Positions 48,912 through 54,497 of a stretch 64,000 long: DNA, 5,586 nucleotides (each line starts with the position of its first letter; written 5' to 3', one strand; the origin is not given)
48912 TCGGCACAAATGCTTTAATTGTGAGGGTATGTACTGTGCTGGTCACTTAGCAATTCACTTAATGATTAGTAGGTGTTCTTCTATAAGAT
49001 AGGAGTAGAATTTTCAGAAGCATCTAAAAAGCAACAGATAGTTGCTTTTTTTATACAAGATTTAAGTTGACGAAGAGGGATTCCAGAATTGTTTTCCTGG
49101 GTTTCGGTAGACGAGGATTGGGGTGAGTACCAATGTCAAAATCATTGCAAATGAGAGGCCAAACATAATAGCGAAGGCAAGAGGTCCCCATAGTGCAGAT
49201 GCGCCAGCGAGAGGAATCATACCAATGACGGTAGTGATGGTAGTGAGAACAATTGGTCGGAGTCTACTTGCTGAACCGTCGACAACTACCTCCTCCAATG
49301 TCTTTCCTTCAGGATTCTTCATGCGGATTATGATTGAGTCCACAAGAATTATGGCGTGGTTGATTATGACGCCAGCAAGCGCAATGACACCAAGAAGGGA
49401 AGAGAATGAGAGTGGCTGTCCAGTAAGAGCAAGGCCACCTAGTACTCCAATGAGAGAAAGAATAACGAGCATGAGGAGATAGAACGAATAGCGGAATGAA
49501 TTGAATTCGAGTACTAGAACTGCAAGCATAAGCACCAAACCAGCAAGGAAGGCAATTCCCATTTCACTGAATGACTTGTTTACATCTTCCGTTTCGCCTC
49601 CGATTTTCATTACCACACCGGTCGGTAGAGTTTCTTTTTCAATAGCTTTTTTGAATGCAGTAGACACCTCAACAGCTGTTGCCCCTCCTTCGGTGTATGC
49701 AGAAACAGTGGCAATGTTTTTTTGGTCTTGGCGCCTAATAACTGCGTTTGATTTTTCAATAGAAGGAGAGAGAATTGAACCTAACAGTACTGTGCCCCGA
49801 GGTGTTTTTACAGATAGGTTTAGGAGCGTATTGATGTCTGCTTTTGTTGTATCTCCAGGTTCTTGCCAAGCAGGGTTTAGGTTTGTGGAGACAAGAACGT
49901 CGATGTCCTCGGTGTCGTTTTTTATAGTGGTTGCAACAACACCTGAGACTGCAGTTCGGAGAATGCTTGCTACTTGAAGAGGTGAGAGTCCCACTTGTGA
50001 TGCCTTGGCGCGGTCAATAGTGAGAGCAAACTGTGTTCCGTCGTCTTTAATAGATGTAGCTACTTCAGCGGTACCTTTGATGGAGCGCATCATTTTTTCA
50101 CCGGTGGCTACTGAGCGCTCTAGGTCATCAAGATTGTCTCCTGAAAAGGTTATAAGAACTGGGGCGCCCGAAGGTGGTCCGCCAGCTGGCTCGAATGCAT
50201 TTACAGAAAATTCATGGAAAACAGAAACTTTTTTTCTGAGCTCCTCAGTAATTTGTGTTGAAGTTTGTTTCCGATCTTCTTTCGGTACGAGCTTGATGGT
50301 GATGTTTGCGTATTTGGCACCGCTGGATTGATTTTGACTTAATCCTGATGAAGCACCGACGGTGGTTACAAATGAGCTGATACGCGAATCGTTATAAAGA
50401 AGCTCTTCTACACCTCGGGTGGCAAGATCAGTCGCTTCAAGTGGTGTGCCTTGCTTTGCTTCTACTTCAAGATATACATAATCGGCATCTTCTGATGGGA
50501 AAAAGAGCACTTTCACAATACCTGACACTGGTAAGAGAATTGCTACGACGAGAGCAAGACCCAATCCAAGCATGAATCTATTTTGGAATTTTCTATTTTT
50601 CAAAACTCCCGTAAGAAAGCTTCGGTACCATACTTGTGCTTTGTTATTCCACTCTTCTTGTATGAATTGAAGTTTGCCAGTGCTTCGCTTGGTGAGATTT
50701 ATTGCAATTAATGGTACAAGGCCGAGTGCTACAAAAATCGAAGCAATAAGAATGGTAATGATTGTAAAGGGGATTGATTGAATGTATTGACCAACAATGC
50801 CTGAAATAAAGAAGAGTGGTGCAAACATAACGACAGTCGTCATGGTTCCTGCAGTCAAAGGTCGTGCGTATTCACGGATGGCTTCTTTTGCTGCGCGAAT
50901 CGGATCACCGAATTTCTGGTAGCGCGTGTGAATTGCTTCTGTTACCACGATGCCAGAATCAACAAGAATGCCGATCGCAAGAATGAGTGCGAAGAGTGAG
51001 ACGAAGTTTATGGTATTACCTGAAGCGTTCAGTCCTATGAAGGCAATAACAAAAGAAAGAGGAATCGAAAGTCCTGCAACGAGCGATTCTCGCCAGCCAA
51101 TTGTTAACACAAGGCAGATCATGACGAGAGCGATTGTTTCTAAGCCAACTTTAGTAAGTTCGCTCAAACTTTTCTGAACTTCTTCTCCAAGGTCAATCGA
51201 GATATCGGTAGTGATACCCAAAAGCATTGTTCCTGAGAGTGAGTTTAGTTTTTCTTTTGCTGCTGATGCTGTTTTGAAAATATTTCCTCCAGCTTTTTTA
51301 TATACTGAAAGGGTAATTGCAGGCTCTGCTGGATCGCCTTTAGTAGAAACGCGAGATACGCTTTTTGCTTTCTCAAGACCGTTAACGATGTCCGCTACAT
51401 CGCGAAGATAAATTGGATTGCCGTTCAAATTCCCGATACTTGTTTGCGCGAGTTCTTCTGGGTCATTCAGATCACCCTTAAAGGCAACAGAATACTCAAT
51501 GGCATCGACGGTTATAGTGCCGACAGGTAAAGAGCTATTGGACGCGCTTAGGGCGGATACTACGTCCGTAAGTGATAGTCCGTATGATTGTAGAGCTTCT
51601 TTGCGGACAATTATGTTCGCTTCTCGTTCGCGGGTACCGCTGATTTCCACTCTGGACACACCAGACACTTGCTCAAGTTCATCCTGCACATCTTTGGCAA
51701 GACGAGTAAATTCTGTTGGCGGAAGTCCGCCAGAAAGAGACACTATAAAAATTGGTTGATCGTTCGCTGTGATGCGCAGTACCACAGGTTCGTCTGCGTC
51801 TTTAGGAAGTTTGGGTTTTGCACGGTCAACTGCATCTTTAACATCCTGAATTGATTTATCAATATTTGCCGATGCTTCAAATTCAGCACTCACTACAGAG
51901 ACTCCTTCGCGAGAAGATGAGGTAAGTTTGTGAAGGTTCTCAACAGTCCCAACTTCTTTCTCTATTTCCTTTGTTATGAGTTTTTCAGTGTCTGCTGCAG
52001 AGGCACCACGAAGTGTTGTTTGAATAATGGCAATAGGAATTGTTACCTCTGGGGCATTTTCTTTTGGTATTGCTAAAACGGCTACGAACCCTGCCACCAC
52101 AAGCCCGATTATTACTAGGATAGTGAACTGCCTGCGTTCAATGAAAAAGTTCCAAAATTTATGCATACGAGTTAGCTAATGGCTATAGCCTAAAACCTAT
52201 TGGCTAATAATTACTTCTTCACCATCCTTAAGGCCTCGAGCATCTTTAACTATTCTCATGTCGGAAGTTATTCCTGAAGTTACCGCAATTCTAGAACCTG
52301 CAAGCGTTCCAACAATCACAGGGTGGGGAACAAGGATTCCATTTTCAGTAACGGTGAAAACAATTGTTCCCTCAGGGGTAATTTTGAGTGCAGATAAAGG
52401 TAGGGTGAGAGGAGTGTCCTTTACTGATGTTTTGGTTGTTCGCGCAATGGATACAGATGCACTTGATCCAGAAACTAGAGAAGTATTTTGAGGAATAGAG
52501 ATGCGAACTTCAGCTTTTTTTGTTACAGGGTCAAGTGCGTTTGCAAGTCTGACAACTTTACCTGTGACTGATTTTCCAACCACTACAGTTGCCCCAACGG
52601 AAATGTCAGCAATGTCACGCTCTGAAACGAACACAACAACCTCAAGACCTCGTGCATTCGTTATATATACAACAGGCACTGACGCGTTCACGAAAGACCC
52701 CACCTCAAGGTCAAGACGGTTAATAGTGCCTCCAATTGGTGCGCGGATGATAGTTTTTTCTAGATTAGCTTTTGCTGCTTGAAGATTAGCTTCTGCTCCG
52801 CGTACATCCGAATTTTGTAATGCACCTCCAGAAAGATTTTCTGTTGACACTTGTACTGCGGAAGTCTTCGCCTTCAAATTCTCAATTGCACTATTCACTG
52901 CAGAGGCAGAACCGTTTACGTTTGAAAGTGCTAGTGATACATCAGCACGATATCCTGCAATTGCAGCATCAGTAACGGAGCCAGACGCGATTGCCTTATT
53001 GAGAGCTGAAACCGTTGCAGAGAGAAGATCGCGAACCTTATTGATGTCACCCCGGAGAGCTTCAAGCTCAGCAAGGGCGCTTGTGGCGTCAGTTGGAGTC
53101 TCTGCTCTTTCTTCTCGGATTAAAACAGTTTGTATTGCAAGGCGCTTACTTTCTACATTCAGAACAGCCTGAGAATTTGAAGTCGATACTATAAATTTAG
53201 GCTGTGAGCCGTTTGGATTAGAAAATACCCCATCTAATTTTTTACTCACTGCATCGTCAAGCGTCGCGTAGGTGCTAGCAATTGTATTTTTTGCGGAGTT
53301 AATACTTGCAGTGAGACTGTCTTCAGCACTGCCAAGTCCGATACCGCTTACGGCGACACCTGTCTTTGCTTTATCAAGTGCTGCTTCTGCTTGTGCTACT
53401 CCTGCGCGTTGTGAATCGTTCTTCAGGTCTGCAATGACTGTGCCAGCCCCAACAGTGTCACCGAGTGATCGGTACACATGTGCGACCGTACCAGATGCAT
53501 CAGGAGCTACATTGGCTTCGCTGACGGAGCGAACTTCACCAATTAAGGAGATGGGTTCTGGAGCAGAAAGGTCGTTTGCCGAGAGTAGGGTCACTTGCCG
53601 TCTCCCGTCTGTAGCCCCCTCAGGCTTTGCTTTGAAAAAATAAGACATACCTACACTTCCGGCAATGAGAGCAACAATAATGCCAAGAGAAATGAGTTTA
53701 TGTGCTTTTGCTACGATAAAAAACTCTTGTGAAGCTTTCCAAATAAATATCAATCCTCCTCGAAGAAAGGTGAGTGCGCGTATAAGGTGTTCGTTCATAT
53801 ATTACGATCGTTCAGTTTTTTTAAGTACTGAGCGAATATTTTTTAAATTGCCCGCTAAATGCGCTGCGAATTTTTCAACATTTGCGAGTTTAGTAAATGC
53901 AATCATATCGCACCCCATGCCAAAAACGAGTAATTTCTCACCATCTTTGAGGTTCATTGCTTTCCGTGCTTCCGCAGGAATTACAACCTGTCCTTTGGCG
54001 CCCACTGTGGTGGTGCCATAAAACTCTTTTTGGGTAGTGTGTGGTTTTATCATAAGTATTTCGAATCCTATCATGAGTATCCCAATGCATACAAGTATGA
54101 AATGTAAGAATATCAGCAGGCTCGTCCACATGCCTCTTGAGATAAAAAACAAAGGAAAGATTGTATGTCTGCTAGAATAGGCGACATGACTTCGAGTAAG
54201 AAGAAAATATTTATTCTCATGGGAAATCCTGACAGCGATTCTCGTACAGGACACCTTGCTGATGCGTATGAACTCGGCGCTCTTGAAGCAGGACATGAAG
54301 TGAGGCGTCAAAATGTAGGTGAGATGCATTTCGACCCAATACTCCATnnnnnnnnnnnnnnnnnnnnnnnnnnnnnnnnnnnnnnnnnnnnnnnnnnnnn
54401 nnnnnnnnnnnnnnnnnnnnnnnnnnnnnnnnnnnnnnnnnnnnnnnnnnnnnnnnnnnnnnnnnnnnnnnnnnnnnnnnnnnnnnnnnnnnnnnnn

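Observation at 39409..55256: Family of 42-46 bp palindromic elements (three copies) with consensus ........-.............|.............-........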

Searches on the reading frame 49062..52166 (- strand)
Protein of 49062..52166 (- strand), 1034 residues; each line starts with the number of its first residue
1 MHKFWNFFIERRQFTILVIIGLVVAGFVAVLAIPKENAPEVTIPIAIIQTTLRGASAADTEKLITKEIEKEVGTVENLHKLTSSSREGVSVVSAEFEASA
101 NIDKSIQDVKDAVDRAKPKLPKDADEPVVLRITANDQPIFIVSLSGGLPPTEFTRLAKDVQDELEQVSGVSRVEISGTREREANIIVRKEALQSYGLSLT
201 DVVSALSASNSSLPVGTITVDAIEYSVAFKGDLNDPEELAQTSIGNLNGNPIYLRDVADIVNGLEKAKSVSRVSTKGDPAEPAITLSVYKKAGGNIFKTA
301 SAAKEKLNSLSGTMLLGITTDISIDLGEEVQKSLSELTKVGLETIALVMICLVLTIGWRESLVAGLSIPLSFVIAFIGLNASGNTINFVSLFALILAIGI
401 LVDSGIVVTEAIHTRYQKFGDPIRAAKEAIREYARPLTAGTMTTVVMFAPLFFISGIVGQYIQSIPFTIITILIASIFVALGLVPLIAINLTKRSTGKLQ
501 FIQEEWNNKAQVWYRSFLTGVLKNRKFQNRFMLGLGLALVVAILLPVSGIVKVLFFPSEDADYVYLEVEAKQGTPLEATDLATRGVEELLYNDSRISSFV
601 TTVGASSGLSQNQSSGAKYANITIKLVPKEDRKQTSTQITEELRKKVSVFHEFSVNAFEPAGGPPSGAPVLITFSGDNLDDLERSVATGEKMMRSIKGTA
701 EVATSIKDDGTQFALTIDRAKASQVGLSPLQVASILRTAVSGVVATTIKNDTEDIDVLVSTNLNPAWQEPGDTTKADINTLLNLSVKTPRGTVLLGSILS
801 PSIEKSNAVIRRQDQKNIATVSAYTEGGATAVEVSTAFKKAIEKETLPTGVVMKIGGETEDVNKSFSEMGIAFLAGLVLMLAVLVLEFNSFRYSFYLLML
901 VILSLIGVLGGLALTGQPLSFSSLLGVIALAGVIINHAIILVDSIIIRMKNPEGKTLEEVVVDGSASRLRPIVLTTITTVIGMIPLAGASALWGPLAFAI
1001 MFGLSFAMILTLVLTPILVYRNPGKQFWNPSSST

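Call 9: search_protein_families(library=pfam, proteins=[window:49062-52166:-])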
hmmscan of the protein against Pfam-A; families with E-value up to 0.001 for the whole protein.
window:49062-52166:- (1034 aa): 4 families
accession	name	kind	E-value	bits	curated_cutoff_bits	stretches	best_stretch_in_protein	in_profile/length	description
PF00873.25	ACR_tran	-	8e-179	597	28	1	5-1018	2-1016/1021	AcrB/AcrD/AcrF family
PF03176.21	MMPL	-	2.2e-08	33.9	20.5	1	819-1019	90-299/333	MMPL family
PF02355.23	SecD_SecF_C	-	3.6e-08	33.5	20.5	1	868-1012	32-176/189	Protein export membrane protein SecD/SecF, C-terminal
PF08518.16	GIT_SHD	-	0.00091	19.3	21.1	0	148-164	8-24/29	Spa2 homology domain (SHD) of GIT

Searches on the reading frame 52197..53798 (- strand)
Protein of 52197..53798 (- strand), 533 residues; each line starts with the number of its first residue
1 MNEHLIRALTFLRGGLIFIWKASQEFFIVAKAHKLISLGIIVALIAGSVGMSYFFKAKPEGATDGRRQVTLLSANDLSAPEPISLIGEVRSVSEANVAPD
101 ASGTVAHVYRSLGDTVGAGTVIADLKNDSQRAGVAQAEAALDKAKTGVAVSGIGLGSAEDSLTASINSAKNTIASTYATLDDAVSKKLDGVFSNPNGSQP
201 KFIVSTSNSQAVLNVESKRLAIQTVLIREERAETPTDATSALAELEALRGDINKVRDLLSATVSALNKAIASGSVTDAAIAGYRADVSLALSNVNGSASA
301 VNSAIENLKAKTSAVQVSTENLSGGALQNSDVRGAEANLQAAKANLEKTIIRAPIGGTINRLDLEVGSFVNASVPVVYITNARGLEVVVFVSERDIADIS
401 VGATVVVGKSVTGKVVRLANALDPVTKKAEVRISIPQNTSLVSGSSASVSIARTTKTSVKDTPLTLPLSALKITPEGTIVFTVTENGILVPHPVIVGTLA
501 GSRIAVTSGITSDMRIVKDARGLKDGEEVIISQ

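Call 9: search_protein_families(library=pfam, proteins=[window:52197-53798:-])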
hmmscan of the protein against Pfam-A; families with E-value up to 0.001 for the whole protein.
window:52197-53798:- (533 aa): 2 families
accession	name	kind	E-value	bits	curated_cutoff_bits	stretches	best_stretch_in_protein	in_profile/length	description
PF13437.12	HlyD_3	-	1.5e-14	55.1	22.2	1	351-438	2-96/106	HlyD family secretion protein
PF16576.10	HlyD_D23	-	4.5e-12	46.1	30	1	321-438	80-204/214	Barrel-sandwich domain of CusB or HlyD membrane-fusion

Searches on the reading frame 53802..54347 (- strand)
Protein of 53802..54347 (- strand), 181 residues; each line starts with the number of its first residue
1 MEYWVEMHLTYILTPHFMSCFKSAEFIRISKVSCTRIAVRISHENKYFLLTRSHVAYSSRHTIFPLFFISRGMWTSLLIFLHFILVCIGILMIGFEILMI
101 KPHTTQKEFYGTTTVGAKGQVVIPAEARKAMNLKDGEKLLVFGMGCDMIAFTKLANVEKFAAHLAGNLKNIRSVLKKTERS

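Call 9: search_protein_families(library=pfam, proteins=[window:53802-54347:-])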
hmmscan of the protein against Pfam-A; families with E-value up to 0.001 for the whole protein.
window:53802-54347:- (181 aa): 1 family
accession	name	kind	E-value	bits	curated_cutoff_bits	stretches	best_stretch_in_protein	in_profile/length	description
PF04014.23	MazE_antitoxin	-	2.9e-07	30.8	24.7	1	113-141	2-30/48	Antidote-toxin recognition MazE, bacterial antitoxin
